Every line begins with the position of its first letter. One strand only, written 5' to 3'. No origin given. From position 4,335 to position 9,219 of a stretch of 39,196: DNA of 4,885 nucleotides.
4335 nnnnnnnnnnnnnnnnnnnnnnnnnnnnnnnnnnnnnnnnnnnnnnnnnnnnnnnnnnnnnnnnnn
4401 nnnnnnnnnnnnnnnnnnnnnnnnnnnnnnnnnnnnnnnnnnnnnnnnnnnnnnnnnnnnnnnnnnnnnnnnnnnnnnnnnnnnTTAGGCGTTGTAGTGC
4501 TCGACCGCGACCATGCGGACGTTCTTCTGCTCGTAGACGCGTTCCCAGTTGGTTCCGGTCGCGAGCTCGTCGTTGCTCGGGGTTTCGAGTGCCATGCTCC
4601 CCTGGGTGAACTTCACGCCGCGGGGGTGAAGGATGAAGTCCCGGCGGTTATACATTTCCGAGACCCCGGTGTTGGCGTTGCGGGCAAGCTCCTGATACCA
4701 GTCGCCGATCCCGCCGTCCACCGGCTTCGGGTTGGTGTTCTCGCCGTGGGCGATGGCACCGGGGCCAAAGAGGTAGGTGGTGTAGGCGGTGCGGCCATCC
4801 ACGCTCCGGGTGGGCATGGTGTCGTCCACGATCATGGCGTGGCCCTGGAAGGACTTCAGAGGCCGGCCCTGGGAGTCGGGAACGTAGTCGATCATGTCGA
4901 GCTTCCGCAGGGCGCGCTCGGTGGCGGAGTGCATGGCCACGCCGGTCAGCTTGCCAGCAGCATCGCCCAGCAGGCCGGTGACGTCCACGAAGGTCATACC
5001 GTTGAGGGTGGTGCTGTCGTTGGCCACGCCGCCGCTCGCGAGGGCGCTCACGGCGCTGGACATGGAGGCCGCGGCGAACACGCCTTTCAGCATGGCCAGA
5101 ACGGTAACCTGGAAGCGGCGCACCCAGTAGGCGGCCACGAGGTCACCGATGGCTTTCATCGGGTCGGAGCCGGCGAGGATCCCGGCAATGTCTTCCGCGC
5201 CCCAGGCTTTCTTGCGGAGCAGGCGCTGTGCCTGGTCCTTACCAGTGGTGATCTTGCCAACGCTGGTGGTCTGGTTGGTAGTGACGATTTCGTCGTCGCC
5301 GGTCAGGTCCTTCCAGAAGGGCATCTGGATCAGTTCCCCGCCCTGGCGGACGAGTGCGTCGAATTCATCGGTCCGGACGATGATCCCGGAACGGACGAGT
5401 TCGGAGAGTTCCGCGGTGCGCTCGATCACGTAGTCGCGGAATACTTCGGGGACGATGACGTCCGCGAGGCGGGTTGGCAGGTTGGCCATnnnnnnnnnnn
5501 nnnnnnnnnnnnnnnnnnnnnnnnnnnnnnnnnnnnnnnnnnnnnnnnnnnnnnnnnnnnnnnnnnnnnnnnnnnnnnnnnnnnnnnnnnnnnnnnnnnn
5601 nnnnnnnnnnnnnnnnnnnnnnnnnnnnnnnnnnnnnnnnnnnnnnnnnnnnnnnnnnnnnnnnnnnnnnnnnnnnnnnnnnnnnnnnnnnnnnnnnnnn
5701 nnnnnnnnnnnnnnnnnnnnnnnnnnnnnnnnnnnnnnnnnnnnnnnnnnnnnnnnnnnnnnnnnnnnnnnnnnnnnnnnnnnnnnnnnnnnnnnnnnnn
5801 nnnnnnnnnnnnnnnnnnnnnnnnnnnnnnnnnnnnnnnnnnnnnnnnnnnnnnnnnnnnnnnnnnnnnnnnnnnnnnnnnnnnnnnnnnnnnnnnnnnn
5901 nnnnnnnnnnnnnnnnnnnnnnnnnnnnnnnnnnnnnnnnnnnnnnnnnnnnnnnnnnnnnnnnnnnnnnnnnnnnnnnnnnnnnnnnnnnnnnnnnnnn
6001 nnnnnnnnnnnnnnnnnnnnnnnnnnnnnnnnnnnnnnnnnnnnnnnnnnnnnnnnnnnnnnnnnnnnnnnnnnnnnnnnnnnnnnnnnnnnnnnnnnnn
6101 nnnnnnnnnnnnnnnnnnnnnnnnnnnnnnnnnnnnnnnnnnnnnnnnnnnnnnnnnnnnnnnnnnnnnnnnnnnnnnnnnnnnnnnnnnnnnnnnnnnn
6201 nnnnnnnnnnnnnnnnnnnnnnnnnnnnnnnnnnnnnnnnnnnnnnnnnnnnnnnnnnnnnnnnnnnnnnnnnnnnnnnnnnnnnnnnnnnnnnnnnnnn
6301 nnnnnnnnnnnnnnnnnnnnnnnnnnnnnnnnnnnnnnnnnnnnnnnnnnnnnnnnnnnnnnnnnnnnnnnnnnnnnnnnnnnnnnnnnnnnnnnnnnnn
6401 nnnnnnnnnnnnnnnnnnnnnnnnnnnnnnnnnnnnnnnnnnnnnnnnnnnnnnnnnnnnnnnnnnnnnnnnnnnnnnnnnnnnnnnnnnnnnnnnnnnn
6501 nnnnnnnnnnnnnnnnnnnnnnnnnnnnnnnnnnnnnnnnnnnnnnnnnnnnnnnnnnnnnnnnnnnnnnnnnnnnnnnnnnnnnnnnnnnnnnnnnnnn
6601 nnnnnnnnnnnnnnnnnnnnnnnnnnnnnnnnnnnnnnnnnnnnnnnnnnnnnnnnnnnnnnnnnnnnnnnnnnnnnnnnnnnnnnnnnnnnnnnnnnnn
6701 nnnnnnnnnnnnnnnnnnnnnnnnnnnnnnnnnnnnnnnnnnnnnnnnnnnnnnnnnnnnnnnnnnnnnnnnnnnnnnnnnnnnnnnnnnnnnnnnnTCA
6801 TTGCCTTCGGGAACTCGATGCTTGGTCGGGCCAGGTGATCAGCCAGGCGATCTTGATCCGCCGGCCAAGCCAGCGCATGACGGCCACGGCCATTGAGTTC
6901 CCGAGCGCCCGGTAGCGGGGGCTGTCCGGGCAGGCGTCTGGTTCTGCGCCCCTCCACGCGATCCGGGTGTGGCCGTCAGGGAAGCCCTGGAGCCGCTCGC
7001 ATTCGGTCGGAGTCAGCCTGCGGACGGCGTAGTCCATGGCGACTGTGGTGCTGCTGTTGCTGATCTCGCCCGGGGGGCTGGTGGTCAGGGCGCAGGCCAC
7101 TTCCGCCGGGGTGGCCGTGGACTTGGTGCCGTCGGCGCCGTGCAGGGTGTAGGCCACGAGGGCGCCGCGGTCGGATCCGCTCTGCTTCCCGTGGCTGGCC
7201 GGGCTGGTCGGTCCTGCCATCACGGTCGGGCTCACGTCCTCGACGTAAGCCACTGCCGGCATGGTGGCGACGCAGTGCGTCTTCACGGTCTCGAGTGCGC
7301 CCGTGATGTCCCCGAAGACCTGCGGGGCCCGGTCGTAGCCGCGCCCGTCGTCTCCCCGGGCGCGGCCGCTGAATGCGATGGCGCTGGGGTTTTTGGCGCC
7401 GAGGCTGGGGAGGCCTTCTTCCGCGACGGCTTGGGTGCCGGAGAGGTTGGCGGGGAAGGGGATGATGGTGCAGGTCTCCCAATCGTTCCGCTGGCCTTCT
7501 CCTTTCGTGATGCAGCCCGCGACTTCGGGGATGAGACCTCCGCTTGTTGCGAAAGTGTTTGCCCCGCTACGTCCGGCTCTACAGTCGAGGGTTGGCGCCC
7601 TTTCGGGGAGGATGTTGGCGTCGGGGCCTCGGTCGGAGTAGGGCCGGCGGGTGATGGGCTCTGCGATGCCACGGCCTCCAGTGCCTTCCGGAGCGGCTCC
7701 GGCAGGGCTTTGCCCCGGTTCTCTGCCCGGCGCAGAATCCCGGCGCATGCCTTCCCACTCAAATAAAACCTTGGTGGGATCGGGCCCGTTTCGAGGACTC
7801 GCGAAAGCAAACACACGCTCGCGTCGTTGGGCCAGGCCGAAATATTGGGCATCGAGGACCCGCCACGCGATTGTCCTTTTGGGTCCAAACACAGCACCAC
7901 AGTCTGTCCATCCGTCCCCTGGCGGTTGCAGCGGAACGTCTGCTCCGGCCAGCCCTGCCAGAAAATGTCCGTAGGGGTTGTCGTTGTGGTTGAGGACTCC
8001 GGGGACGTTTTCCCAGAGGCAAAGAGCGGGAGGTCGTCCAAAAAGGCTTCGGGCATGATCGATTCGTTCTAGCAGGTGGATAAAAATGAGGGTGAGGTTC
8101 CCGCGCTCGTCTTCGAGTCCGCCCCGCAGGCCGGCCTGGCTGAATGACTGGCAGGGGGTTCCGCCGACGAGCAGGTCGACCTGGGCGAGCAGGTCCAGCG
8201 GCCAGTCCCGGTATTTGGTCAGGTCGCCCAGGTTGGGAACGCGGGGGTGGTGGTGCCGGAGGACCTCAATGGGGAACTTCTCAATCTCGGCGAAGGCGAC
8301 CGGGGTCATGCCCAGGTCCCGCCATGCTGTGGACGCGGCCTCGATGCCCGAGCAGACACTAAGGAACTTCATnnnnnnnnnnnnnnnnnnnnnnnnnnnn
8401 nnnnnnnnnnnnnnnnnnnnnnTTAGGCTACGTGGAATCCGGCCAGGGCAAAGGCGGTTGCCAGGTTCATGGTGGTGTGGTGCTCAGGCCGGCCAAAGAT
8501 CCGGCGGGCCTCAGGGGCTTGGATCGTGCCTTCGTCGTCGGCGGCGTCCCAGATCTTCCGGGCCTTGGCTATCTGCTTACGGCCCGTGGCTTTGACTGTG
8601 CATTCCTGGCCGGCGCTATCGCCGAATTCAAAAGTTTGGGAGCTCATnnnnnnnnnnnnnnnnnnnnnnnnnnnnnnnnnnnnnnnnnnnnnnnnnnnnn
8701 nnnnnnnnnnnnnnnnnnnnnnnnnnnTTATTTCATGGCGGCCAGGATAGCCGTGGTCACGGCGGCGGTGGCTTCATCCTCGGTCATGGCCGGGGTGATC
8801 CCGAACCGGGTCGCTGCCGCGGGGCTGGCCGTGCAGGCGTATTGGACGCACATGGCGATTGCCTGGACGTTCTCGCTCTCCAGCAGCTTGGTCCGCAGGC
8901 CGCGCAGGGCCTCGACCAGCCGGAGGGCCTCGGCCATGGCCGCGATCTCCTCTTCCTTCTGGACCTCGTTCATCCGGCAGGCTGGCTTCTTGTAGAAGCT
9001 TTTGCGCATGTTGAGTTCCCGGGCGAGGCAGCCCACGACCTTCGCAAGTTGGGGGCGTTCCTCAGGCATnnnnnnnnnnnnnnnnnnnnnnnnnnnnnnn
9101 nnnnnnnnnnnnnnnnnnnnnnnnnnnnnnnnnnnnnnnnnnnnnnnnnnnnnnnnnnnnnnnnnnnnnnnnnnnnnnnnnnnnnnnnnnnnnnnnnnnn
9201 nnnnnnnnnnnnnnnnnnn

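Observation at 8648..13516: Three copies of an ~80-bp intergenic cassette, each driving a different small gene (moron-like units)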

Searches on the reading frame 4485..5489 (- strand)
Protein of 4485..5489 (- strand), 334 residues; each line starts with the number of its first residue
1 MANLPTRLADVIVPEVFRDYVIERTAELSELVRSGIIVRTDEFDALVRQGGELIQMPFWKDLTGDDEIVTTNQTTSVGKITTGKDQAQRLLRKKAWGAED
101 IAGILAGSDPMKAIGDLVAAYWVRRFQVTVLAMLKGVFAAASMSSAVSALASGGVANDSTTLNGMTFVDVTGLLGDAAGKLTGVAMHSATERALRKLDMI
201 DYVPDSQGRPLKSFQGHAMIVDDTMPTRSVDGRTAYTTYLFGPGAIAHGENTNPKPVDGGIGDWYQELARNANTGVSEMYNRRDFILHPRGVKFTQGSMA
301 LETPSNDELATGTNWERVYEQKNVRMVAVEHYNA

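Call 38: search_dna_similar(query=window:4485-5489:-, collection=phages, mode=protein, max_rows=15)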
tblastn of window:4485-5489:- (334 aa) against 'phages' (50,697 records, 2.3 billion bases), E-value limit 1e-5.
Records with a match: 744; places in all: 748; records where one place covers at least 80% of the query: 730.
Best place of each record, by identity: <60% 744.
By first word of the organism name: Salmonella 366; Escherichia 128; Pseudomonas 37; Vibrio 28; Achromobacter 22; Stenotrophomonas 17; Bacillus 16; Clostridium 15; Streptococcus 8; Enterobacteria 8; and 44 more.
By host as written in the record: Escherichia coli 70; Salmonella enterica subsp. enterica serovar Enteritidis 56; Salmonella enterica 54; - 50; Salmonella enterica subsp. enterica serovar Typhimurium 48; Salmonella sp. 38; Salmonella enterica subsp. enterica serovar Enteritidis PT1 20; Stenotrophomonas maltophilia 12; and 186 more.
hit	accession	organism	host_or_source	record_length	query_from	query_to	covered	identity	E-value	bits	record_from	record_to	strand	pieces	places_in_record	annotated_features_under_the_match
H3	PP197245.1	Terrisporobacter phage TVCOM_ph1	Terrisporobacter sp. COM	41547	4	331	98%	48.3%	8e-90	299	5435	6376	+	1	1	major head protein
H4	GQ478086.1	Enterococcus phage phiFL3A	Enterococcus faecalis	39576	6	331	98%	47.5%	7e-86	287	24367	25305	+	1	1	gp48: coat protein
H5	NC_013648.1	Enterococcus phage phiFL3A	Enterococcus faecalis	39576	6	331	98%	47.5%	7e-86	287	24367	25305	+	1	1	gp48: major head protein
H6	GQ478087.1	Enterococcus phage phiFL3B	Enterococcus faecalis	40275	6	331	98%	47.5%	7e-86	287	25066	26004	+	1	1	gp50: coat protein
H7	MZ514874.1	Acinetobacter phage Ab105-2phideltaCI404ad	Acinetobacter baumannii Ab404_GEIH-2010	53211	6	331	98%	44.6%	2e-66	232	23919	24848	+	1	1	coat protein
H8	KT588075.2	Acinetobacter phage Ab105-2phi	Acinetobacter baumannii Ab105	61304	6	331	98%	44.6%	2e-66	232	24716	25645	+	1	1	methyltransferase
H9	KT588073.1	Acinetobacter phage Ab105-3phi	Acinetobacter baumannii Ab105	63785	6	331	98%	44.6%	2e-66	232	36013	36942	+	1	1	capsid protein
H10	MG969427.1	Anoxybacillus phage A403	Anoxybacillus caldiproteolyticus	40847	4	327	97%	44.8%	2e-72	248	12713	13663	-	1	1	coat protein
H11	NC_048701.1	Anoxybacillus phage A403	Anoxybacillus caldiproteolyticus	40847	4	327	97%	44.8%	2e-72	248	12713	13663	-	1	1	major head protein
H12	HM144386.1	Brochothrix phage BL3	Brochothrix thermosphacta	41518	6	334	99%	43.9%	3e-76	259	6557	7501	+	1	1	gp9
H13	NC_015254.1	Brochothrix phage BL3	Brochothrix thermosphacta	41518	6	334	99%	43.9%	3e-76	259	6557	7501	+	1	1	major head protein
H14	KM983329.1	Clostridium phage phiCT9441A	Clostridium tetani ATCC 9441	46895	6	331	98%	43.4%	5e-71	244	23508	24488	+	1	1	coat protein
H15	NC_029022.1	Clostridium phage phiCT9441A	Clostridium tetani ATCC 9441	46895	6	331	98%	43.4%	5e-71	244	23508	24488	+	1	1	major head protein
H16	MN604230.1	Bacillus phage vB_BcM_Sam112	Bacillus cereus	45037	7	327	96%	43.9%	4e-63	222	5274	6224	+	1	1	major capsid protein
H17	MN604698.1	Bacillus phage vB_BcM_Sam46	Bacillus cereus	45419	7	327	96%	43.9%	4e-63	222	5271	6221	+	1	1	major capsid protein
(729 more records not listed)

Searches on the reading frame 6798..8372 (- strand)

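Call 13: search_protein_families(library=phrogs, proteins=[window:6798-8372:-], max_evalue=0.01)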
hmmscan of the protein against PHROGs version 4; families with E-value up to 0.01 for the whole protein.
window:6798-8372:- (524 aa): 13 families
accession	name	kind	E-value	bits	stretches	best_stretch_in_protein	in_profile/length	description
phrog_116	-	other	5.9e-83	280.5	1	1-511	208-494/779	DNA methyltransferase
phrog_363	-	other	7.4e-42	144.6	1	1-212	54-234/327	DNA methyltransferase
phrog_864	-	DNA, RNA and nucleotide metabolism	2.9e-37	129.7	2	14-235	654-865/1064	DNA primase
phrog_26324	-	other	1.2e-26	95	1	436-507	133-204/210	DNA methyltransferase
phrog_16528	-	other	9.6e-25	88.5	1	410-506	132-217/236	DNA methyltransferase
phrog_16427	-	other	2.7e-16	61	1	436-507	102-169/235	DNA methyltransferase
phrog_13621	-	unknown function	1.5e-15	58.1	1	437-508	41-110/121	-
phrog_17284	-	unknown function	8.7e-11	42.6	1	422-505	135-209/245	-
phrog_23296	-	other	3.1e-10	40.8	1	482-508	30-56/68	DNA methyltransferase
phrog_5999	-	other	3.8e-06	27.9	1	2-84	4-88/109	DNA methyltransferase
phrog_38038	-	unknown function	1.2e-05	25.4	1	446-467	300-321/430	-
phrog_31585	-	unknown function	0.00021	21.9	1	447-506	9-61/69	-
phrog_8411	-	unknown function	0.00032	21.5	1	444-467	162-185/206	-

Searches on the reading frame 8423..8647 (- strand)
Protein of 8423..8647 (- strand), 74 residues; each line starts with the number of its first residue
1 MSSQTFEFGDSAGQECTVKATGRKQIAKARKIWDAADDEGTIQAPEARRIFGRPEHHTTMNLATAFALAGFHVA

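Call 13: search_protein_families(library=phrogs, proteins=[window:8423-8647:-], max_evalue=0.01)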
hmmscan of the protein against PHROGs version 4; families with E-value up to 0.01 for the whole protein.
window:8423-8647:- (74 aa): 0 families

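Call 36: search_protein_families(library=pfam, proteins=[window:8423-8647:-], max_evalue=0.01)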
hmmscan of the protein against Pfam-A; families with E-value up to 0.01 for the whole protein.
window:8423-8647:- (74 aa): 1 family
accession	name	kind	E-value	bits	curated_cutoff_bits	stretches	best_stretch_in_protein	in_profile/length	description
PF23621.1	BP74_N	-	0.0082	16.4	27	1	3-40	2-39/114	BP74 N-terminal domain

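Call 70: find_homologous_proteins(query=window:8423-8647:-, max_evalue=0.01)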
Query window:8423-8647:- (74 aa): 1 proteins with E <= 0.01 among 2 candidates.
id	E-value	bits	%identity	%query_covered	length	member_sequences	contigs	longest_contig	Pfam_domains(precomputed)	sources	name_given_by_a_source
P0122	2.5e-42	159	100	100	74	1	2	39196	-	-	-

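Call 72: find_encoding_contigs(protein=window:8423-8647:-, flank=10000, max_places=4)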
Protein window:8423-8647:- (74 aa): 1 contig read that carries it; 1 place shown.
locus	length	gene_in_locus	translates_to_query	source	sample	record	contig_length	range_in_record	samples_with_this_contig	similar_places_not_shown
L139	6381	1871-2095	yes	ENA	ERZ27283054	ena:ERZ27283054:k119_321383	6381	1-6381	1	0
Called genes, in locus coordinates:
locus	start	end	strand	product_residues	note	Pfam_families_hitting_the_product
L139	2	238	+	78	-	?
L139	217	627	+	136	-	PF00583:Acetyltransf_1, PF13508:Acetyltransf_7, PF13673:Acetyltransf_10 (weak)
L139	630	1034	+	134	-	-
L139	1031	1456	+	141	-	-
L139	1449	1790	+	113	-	-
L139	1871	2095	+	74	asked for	-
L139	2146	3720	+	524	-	PF00145:DNA_methylase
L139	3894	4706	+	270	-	PF06810:Phage_scaffold (faint)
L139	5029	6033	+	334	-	-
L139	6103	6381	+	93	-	?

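Call 83: predict_structure(protein=window:8423-8647:-)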
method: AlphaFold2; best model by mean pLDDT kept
length: 74 residues; sequences in the alignment: 1
mean_pLDDT: 86.9   pTM: 0.69
mean pLDDT of the five models: 86.9, 86.3, 86.3, 85.2, 82.5
residues with pLDDT >= 90: 36; 70-90: 33; 50-70: 5; < 50: 0
segments of 3 or more residues with pLDDT < 50: none
pLDDT, mean of each block of 10 residues (from residue 1): 86 86 92 90 88 74 91 89
secondary structure, 60 per line:
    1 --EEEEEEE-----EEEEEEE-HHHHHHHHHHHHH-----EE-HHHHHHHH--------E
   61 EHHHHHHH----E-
elements in order: E3-9 E15-21 H23-35 H44-51 H62-68

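Call 86: fold_search(model_id=the predicted structure, library=pdb)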
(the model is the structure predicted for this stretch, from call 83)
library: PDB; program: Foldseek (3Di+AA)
matches with E <= 10: 244; with E <= 0.001: 0
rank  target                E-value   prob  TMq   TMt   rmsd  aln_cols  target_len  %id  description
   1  9i2n_A                9.4e-01  0.33  0.38  0.32   5.3        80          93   15  Crystal structure of zebrafish S100I1 protein in apo form (released 2025-12-03)
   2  4rop                  1.0e+00  0.09  0.27  0.08  10.5       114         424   17  Crystal structure of enolase from Synechococcus elongatus (released 2014-12-17)
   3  9i2n_C                1.3e+00  0.21  0.37  0.30   6.0        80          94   15  Crystal structure of zebrafish S100I1 protein in apo form (released 2025-12-03)
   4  1kon                  1.3e+00  0.08  0.31  0.12  14.8       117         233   11  CRYSTAL STRUCTURE OF E.COLI YEBC (released 2002-07-17)
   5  6skf_Ad               1.3e+00  0.07  0.25  0.13   9.4        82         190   13  Cryo-EM Structure of T. kodakarensis 70S ribosome (released 2020-07-29)
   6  6l7d                  1.4e+00  0.03  0.20  0.07  12.4       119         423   14  Mycobacterium tuberculosis enolase mutant - S42A (released 2020-11-04)
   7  7clk                  1.6e+00  0.03  0.20  0.07  12.4       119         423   15  Mycobacterium tuberculosis enolase in complex with alternate 2-phosphoglycerate (released 2022-01-26)
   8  4ig1                  1.7e+00  0.30  0.34  0.09   2.6        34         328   12  Crystal structure of Treponema pallidum TP0796 Flavin trafficking protein, Mg(II)-AMP product bound form (released 2013-02-27)
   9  5pal                  2.1e+00  0.06  0.21  0.16   7.4        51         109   24  CRYSTAL STRUCTURE OF THE UNIQUE PARVALBUMIN COMPONENT FROM MUSCLE OF THE LEOPARD SHARK (TRIAKIS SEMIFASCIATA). THE FIRST (released 1993-10-31)
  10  3wfn_E                2.2e+00  0.09  0.34  0.20   6.8        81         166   18  Crystal Structure of Nav1.6 IQ motif in complex with apo-CaM (released 2013-08-28)
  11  1psr_A                2.4e+00  0.15  0.41  0.32   6.5        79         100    9  HUMAN PSORIASIN (S100A7) (released 1999-01-13)
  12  3evv                  2.4e+00  0.09  0.33  0.09   9.8       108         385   10  Crystal Structure of Calcium bound dimeric GCAMP2 (#2) (released 2008-12-09)
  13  4aqj                  2.5e+00  0.33  0.47  0.38   4.2        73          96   11  Structure of human S100A7 D24G bound to zinc and calcium (released 2012-10-17)
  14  9hyg_B                2.5e+00  0.15  0.37  0.33   5.9        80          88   15  Crystal structure of zebrafish S100I1 in Na+-bound form (released 2025-12-03)
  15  2egd_A                2.7e+00  0.33  0.46  0.40   4.6        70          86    7  Crystal structure of human S100A13 in the Ca2+-bound state (released 2008-03-11)
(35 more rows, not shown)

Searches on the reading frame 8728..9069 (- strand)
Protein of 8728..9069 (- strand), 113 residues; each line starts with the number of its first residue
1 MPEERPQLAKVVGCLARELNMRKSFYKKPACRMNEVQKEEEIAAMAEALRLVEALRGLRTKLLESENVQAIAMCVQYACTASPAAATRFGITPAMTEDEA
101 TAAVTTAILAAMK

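Call 13: search_protein_families(library=phrogs, proteins=[window:8728-9069:-], max_evalue=0.01)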
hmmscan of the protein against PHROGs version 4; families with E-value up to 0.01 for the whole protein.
window:8728-9069:- (113 aa): 0 families

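Call 36: search_protein_families(library=pfam, proteins=[window:8728-9069:-], max_evalue=0.01)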
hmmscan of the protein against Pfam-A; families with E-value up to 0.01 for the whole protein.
window:8728-9069:- (113 aa): 0 families
